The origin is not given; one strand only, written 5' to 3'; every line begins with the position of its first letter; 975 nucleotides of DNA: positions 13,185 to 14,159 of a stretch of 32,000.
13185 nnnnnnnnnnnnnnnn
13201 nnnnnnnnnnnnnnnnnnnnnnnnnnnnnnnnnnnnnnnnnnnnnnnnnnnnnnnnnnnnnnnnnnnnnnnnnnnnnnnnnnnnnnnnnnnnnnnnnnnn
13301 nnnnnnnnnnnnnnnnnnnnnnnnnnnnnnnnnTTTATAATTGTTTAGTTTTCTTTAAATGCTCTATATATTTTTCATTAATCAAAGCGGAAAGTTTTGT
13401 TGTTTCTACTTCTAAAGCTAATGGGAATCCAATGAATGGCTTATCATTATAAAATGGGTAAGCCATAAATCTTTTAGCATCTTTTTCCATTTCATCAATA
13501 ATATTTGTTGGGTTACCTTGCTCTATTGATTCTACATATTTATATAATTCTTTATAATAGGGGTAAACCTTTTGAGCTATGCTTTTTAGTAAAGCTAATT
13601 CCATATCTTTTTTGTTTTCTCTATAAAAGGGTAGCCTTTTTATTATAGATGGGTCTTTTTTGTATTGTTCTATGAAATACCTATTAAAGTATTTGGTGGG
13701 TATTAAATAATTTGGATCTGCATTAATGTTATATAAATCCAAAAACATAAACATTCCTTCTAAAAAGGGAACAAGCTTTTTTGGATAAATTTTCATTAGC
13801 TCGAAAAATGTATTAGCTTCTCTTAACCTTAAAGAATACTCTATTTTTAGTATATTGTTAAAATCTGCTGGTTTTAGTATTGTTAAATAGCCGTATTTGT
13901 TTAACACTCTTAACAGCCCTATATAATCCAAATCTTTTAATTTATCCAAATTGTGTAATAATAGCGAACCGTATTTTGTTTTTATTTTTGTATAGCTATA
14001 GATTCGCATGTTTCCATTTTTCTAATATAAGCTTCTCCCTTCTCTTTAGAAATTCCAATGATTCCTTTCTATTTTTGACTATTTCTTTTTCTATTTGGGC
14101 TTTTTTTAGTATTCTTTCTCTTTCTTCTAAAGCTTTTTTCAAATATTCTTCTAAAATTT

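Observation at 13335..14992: atpK is followed by two ORFs in the atpE and atpC positions: candidate cryptic stalk subunits of a supposedly minimal A-type ATP synthase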

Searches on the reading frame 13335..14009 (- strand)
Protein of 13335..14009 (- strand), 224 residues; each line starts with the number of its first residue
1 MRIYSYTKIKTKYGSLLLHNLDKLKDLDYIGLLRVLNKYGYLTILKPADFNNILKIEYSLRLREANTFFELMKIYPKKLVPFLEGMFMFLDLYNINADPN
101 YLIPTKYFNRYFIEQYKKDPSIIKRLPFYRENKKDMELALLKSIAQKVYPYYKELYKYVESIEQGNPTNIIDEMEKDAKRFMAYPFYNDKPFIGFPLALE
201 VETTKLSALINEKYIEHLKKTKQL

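Call 3: search_protein_families(library=pfam, proteins=[window:13335-14009:-], max_evalue=10)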
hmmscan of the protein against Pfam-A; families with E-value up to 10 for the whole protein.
window:13335-14009:- (224 aa): 0 families

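Call 4: search_protein_families(library=ncbifam, proteins=[window:13335-14009:-], max_evalue=10)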
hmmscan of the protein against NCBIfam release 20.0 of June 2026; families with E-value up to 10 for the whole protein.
window:13335-14009:- (224 aa): 0 families

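Call 5: find_homologous_proteins(query=window:13335-14009:-, max_evalue=0.01)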
Query window:13335-14009:- (224 aa): 1 proteins with E <= 0.01 among 223 candidates.
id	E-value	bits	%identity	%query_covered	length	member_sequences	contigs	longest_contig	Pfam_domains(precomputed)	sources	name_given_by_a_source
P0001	5.0e-140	483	100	100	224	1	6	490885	-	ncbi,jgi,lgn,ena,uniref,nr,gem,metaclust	ncbi:NEQ215 [Nanoarchaeum equitans Kin4-M]|uniref:NEQ215 n=1 Tax=Nanoarchaeum equitans (strain Kin4-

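Call 6: search_solved_structures(query=window:13335-14009:-, max_evalue=10, show_alignments=3)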
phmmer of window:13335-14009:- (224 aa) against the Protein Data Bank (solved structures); distinct sequences matched with E-value up to 10: 0.

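Call 16: predict_structure(protein=window:13335-14009:-)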
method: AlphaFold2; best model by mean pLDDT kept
length: 224 residues; sequences in the alignment: 1
mean_pLDDT: 42.9   pTM: 0.25
mean pLDDT of the five models: 42.9, 40.7, 38.0, 36.2, 34.3
residues with pLDDT >= 90: 0; 70-90: 4; 50-70: 50; < 50: 170
segments of 3 or more residues with pLDDT < 50: 1-117, 122-149, 182-202
pLDDT, mean of each block of 10 residues (from residue 1): 27 39 43 44 37 34 32 35 33 29 35 47 44 40 43 57 59 57 43 43 52 65 58
secondary structure, 60 per line:
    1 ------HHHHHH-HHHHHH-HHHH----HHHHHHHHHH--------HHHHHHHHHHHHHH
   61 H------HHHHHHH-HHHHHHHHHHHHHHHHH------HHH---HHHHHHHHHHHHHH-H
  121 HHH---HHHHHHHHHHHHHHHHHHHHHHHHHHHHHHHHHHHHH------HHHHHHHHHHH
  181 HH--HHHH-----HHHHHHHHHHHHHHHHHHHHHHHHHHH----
elements in order: H7-12 H14-19 H21-24 H29-38 H47-61 H68-74 H76-92 H105-118 H120-123 H127-163 H170-182 H185-188 H194-220

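Call 17: search_protein_representatives(protein=window:13335-14009:-)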
Query: 224 residues. Proteins with E-value up to 0.001 (for the whole library): 4; up to 1e-10: 4; up to 1e-30: 1. The best 4 are listed.
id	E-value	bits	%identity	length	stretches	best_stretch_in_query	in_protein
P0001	1.6e-140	482.6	100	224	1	1-224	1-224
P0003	1.1e-27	113.7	40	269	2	2-159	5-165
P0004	1.3e-19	87.4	42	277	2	2-147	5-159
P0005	2.4e-14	70.2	45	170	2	169-221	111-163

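Call 19: search_protein_families(library=pfam, proteins=[P0003, P0004, P0005], max_evalue=10)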
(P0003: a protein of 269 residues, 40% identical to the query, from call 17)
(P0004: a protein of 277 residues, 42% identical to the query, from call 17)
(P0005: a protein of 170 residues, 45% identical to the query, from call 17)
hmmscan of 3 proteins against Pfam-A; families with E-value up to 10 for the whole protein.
P0003 (269 aa): 0 families

P0004 (277 aa): 1 family
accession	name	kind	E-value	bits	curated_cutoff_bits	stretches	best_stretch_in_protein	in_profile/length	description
PF01992.21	vATP-synt_AC39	-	1.4e-05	25.1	29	2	10-132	3-137/339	ATP synthase (C/AC39) subunit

P0005 (170 aa): 0 families

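Call 21: search_solved_structures(query=A1, max_evalue=10, show_alignments=4)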
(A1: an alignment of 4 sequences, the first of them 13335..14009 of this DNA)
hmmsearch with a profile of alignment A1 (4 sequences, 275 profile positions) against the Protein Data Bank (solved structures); distinct sequences matched with E-value up to 10: 3.
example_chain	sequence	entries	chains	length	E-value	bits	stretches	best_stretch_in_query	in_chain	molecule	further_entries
5k34_A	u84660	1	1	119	0.3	13.9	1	68-164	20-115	Ankyrin-repeat protein B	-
8cwy_A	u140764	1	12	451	0.9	12.4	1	122-228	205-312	T32-15-1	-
8cws_A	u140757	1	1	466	1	12.2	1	122-228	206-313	F4132-2 Chain A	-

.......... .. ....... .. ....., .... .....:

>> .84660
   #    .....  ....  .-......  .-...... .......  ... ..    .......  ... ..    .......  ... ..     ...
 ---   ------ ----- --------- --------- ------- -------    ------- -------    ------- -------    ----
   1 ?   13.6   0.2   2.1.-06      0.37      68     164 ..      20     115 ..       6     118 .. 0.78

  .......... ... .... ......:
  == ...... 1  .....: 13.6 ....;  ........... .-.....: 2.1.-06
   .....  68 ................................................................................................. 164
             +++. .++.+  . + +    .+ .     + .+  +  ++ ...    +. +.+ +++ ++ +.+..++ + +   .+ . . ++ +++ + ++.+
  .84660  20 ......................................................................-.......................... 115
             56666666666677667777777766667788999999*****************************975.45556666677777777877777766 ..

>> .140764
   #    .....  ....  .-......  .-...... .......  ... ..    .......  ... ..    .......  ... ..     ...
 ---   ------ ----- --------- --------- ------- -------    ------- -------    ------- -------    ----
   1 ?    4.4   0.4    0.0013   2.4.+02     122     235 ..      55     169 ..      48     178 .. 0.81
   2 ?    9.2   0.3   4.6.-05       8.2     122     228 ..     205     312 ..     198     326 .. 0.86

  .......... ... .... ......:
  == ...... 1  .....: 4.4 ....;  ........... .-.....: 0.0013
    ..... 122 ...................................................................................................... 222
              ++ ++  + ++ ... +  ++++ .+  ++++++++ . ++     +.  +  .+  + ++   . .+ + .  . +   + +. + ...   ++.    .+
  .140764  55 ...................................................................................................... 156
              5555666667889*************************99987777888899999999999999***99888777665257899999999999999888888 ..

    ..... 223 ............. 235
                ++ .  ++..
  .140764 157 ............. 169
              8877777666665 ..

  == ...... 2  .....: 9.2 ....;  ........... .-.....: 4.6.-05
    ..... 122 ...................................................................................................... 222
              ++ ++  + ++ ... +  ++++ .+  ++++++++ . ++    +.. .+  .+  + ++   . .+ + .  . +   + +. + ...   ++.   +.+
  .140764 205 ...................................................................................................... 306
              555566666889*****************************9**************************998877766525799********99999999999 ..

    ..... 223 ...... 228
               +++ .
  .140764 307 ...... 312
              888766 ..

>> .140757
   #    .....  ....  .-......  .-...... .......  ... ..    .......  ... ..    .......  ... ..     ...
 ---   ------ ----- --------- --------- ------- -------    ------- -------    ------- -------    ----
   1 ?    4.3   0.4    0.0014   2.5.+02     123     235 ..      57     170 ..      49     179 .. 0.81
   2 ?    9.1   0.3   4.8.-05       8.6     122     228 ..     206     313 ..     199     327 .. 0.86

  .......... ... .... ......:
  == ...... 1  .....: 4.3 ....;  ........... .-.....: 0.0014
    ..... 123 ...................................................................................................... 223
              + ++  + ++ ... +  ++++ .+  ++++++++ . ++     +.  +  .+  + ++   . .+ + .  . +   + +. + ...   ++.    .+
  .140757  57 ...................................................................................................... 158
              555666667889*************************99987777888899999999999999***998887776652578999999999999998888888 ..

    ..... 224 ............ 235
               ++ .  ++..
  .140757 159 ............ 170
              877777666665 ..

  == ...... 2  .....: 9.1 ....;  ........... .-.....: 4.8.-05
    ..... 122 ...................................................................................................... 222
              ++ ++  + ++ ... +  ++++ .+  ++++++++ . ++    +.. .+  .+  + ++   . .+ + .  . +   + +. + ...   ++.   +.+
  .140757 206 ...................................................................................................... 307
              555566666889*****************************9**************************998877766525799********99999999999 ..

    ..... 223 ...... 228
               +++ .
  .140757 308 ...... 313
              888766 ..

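Call 22: find_homologous_proteins(query=A1, max_evalue=0.1)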
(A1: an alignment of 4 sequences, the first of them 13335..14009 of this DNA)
Query A1 (4 sequences) (224 aa, profile of the alignment): 4 proteins with E <= 0.1 among 8000 candidates.
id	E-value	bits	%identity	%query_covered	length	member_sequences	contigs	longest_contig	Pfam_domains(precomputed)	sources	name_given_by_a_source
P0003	6.0e-130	451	33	96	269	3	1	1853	-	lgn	-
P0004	8.3e-128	444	30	96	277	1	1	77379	-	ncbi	-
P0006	1.9e-113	397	35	96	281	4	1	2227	-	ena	-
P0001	5.7e-86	307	100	100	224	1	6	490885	-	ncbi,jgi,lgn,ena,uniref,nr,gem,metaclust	ncbi:NEQ215 [Nanoarchaeum equitans Kin4-M]|uniref:NEQ215 n=1 Tax=Nanoarchaeum equitans (strain Kin4-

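Call 23: find_encoding_contigs(protein=P0004, flank=10000, max_places=3)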
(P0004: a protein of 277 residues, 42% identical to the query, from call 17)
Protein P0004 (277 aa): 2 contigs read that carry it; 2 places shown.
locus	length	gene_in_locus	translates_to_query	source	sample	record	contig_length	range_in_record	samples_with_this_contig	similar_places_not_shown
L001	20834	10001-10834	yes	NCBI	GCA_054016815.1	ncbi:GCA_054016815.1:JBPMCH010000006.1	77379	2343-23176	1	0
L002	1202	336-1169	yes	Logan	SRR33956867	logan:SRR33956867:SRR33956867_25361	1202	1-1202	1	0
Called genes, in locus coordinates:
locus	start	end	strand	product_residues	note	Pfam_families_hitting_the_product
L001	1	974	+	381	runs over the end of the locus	-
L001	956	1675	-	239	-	PF01138:RNase_PH, PF03725:RNase_PH_C (weak)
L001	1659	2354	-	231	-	-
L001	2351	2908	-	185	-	PF13238:AAA_18, PF13207:AAA_17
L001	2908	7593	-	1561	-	-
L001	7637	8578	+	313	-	PF01866:Diphthamide_syn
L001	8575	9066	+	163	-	PF13636:Methyltranf_PUA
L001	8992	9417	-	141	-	PF04307:YdjM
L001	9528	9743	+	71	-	PF00137:ATP-synt_C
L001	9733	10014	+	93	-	-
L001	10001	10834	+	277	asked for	-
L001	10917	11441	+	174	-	PF02778:tRNA_int_endo_N, PF01974:tRNA_int_endo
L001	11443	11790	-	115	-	-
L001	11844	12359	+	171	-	PF22891:KH_PNO1_2nd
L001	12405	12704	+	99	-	-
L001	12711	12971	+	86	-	-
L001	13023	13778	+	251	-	PF13489:Methyltransf_23, PF03848:TehB (weak), PF13847:Methyltransf_31, PF08241:Methyltransf_11, PF08242:Methyltransf_12, PF13649:Methyltransf_25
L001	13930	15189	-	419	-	PF01702:TGT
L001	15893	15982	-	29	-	-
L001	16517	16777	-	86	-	PF09827:CRISPR_Cas2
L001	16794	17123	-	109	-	-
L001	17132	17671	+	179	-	PF08843:AbiEii (weak)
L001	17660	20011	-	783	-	PF00270:DEAD, PF00271:Helicase_C, PF22590:Cas3-like_C_2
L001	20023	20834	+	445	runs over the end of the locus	-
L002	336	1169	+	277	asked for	-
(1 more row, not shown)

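Call 24: find_encoding_contigs(protein=P0006, flank=5000, max_places=3)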
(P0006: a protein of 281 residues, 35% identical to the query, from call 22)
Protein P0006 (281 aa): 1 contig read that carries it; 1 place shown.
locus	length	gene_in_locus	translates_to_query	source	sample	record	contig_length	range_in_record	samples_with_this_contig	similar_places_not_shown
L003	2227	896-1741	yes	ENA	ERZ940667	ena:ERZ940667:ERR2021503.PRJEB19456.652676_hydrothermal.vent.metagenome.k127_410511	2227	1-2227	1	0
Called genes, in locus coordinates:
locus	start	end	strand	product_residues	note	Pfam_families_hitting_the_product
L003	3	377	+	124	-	?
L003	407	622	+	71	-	PF00137:ATP-synt_C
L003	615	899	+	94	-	-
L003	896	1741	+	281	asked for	-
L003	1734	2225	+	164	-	?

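Call 25: find_encoding_contigs(protein=P0003, flank=5000, max_places=3)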
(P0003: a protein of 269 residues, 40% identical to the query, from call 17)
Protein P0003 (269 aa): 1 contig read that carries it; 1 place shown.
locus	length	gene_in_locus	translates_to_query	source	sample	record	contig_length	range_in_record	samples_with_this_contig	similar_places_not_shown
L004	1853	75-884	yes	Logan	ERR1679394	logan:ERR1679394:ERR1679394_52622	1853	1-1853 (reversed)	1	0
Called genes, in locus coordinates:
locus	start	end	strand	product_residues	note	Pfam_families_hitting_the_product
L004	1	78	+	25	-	?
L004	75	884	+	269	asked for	-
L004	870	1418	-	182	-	PF05175:MTS, PF07669:Eco57I (weak), PF13649:Methyltransf_25 (weak)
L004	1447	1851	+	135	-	?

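Call 30: search_protein_families(library=pfam, proteins=[P0006, L001:9733-10011:+, L003:615-896:+, L003:1734-2225:+, L003:3-377:+], max_evalue=10)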
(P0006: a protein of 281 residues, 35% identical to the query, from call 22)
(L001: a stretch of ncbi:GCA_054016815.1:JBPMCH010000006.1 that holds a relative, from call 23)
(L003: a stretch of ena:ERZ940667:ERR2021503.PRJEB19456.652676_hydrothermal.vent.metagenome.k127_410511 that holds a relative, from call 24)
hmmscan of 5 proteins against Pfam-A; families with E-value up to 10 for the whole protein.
P0006 (281 aa): 0 families

L001:9733-10011:+ (93 aa): 13 families
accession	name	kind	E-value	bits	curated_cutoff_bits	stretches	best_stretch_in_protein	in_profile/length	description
PF11704.13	Folliculin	-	0.0018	18.6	23.3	1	1-58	73-133/166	Vesicle coat protein involved in Golgi to plasma membrane transport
PF12137.13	RapA_C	-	0.015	14.8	26.8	1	11-64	253-306/360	RNA polymerase recycling family C-terminal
PF05103.18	DivIVA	-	0.022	15.2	28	1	38-69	73-104/131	DivIVA protein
PF16999.10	V-ATPase_G_2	-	0.032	15.3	28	1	27-74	15-61/104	Vacuolar (H+)-ATPase G subunit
PF00430.23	ATP-synt_B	-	0.04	14.4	28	1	23-80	43-95/132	ATP synthase B/B' CF(0)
PF07218.16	RAP1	-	0.058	12.1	26.3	1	5-56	231-282/793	Rhoptry-associated protein 1 (RAP-1)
PF05262.16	Borrelia_P83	-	0.12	11.3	33.6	1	27-64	269-306/489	Borrelia P83/100 protein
PF15917.11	Piezo_TM25-28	-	0.34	10.3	27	1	18-75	216-273/328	Piezo TM25-28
PF25280.1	POTRA2_Toc75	-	0.37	11.4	27.5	1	9-61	17-66/112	Toc75-like, second POTRA domain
PF00838.24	TCTP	-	0.38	11.5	24.3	1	24-70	79-125/164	Translationally controlled tumour protein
PF18826.6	bVLRF1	-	0.6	10.5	27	1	24-83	58-115/145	Bacteroidetes VLRF1 release factor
PF20754.2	Thermo-DBP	-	1.1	10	24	1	26-59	63-96/98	Thermo-DBP-RP2 C-terminal domain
PF01991.23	vATP-synt_E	-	2.3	8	24.2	1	45-81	3-39/199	ATP synthase (E/31 kDa) subunit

L003:615-896:+ (94 aa): 7 families
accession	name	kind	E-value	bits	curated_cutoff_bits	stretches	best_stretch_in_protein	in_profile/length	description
PF00430.23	ATP-synt_B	-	0.0081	16.7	28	1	18-70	61-113/132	ATP synthase B/B' CF(0)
PF04837.17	MbeB_N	-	0.048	14.4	22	1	40-81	9-48/52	MbeB-like, N-term conserved region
PF03538.19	VRP1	-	0.054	13.4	22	1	16-68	14-67/328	Salmonella virulence plasmid 28.1kDa A protein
PF05424.16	Duffy_binding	-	0.064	13.8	25.5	1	4-51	11-59/186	Duffy binding domain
PF05103.18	DivIVA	-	0.065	13.6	28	1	10-68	63-116/131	DivIVA protein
PF01991.23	vATP-synt_E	-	0.34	10.7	24.2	1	19-81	5-67/199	ATP synthase (E/31 kDa) subunit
PF23461.1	ZMYND11_CC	-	0.38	11.6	27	1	30-52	21-43/54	ZMYND11 protein coiled-coil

L003:1734-2225:+ (164 aa): 1 family
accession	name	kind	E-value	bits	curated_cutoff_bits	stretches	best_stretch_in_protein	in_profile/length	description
PF11589.14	DUF3244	-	0.019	15.4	25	1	86-147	31-91/96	Domain of unknown function (DUF3244)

L003:3-377:+ (124 aa): 0 families

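Call 31: search_protein_families(library=ncbifam, proteins=[P0003, P0004, P0006, L001:9733-10011:+, L003:615-896:+, L003:1734-2225:+], max_evalue=10)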
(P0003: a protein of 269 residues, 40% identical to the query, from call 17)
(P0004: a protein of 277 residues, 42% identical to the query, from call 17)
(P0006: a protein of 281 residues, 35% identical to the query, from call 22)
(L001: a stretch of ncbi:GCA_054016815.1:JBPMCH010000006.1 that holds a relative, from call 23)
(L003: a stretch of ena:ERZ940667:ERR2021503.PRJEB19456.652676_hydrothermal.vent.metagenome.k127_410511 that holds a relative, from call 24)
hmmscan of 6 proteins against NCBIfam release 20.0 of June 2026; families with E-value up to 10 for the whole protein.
P0003 (269 aa): 0 families

P0004 (277 aa): 1 family
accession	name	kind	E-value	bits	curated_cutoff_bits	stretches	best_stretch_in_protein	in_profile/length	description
NF007001.0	PRK09464.1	equivalog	0.065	12.8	330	1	119-208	48-136/254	pyruvate dehydrogenase complex transcriptional repressor PdhR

P0006 (281 aa): 0 families

L001:9733-10011:+ (93 aa): 30 families (the best 25 are shown)
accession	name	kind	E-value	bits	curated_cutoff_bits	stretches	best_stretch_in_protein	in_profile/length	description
TIGR03321.1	alt_F1F0_F0_B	exception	4e-05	23.5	224.7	1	25-77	58-113/246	alternate F1F0 ATPase, F0 subunit B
NF009992.0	PRK13461.1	equivalog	5.2e-05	22.9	127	1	26-71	59-107/159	F0F1 ATP synthase subunit B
NF009987.0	PRK13453.1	equivalog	0.00016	21.5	172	1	21-69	71-118/173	F0F1 ATP synthase subunit B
NF006574.0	PRK09098.1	subfamily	0.00016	21.1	278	1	10-68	15-68/277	HrpE/YscL family type III secretion apparatus protein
NF003049.0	PRK03963.1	equivalog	0.00031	20.6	225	1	22-83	8-76/198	V-type ATP synthase subunit E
NF002170.0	PRK01005.1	equivalog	0.00079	19.2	280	1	18-71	10-59/208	V-type ATP synthase subunit E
NF006256.0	PRK08404.1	equivalog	0.00086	19.4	107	1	28-85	14-72/103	V-type ATP synthase subunit H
NF004411.0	PRK05759.1-2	equivalog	0.0017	18.5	131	1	25-69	68-115/156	F0F1 ATP synthase subunit B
NF009961.0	PRK13428.1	equivalog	0.0041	16.3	328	1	31-79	49-96/445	F0F1 ATP synthase subunit B/delta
TIGR03825.1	FliH_bacil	equivalog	0.0062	16.1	148.9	1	17-81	115-175/255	flagellar assembly protein FliH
NF005607.0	PRK07353.1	equivalog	0.012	15.3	131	1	13-81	61-128/155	F0F1 ATP synthase subunit B'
NF011044.0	PRK14474.1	equivalog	0.014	14.8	339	1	27-73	63-109/258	F0F1 ATP synthase subunit B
NF005606.0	PRK07352.1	equivalog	0.017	14.9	137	1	19-79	54-115/175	F0F1 ATP synthase subunit B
NF005198.1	PRK06669.1-3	equivalog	0.021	14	200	1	15-74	43-98/299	flagellar assembly protein FliH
NF006611.0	PRK09173.1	equivalog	0.024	14.6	195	1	23-73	36-91/159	F0F1 ATP synthase subunit B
TIGR02926.1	AhaH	equivalog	0.048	13.9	48.5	3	24-68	35-79/85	ATP synthase archaeal subunit H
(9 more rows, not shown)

L003:615-896:+ (94 aa): 24 families
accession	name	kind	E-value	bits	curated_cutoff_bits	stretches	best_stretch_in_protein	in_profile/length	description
NF003049.0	PRK03963.1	equivalog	9.5e-06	25.6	225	1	20-84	15-79/198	V-type ATP synthase subunit E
NF004413.0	PRK05759.1-4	equivalog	0.00012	22.2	197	1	15-76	63-124/156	F0F1 ATP synthase subunit B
TIGR01144.1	ATP_synt_b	equivalog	0.00021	21.2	65.5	1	8-71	47-110/147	F0F1 ATP synthase subunit B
NF004411.0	PRK05759.1-2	equivalog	0.00023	21.3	131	1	11-65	59-113/156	F0F1 ATP synthase subunit B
TIGR02926.1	AhaH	equivalog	0.0005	20.3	48.5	1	10-91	8-84/85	ATP synthase archaeal subunit H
NF002170.0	PRK01005.1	equivalog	0.00089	19.1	280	1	10-86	15-85/208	V-type ATP synthase subunit E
NF011850.0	PRK15322.1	equivalog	0.0068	16.1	278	1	32-71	7-46/210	type III secretion system linker protein OrgB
NF002253.0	PRK01177.1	equivalog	0.0089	15.7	166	1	5-67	36-98/143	hypothetical protein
NF005607.0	PRK07353.1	equivalog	0.0099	15.7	131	2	7-61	71-125/155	F0F1 ATP synthase subunit B'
NF041291.1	StbC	equivalog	0.01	16.2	100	1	5-55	47-96/122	plasmid stabilization protein StbC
NF006292.0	PRK08475.1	equivalog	0.012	15.3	166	1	17-80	86-153/171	F0F1 ATP synthase subunit B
NF002424.0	PRK01558.1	equivalog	0.013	15.1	241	1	9-65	9-61/203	V-type ATP synthase subunit E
NF006256.0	PRK08404.1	equivalog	0.015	15.5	107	1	26-85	6-59/103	V-type ATP synthase subunit H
NF011042.0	PRK14472.1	equivalog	0.019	15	198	1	12-70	74-132/175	F0F1 ATP synthase subunit B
NF009992.0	PRK13461.1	equivalog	0.023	14.3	127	1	10-71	59-120/159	F0F1 ATP synthase subunit B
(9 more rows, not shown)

L003:1734-2225:+ (164 aa): 0 families

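Call 35: find_related_loci(query=A2, collection=genome_contigs, flank=10000)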
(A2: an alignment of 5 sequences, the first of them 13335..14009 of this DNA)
Query A2 (224 aa) in genome_contigs; peptide patterns used: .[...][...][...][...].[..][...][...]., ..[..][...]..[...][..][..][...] (x = any residue, [..] = any of these).
516 stretches matched a pattern, but none encodes a relative of the query by tblastn (E <= 1e-3).

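Call 68: predict_structure(alignment_id=A6)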
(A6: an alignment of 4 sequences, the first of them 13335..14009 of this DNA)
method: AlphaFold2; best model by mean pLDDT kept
length: 224 residues; sequences in the alignment: 4
mean_pLDDT: 91.9   pTM: 0.89
mean pLDDT of the five models: 91.9, 90.5, 89.0, 86.9, 70.3
residues with pLDDT >= 90: 180; 70-90: 41; 50-70: 3; < 50: 0
segments of 3 or more residues with pLDDT < 50: none
pLDDT, mean of each block of 10 residues (from residue 1): 79 92 95 93 84 93 94 86 95 92 94 95 94 94 95 93 86 96 91 96 97 94 74
secondary structure, 60 per line:
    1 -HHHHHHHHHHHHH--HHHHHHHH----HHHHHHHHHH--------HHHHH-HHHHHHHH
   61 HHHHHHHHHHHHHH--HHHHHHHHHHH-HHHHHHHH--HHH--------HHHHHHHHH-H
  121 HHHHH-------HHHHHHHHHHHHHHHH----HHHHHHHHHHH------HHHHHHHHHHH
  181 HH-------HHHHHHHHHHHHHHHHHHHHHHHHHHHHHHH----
elements in order: H2-14 H17-24 H29-38 H47-51 H53-74 H77-87 H89-96 H110-118 H120-125 H133-148 H153-163 H170-182 H190-220
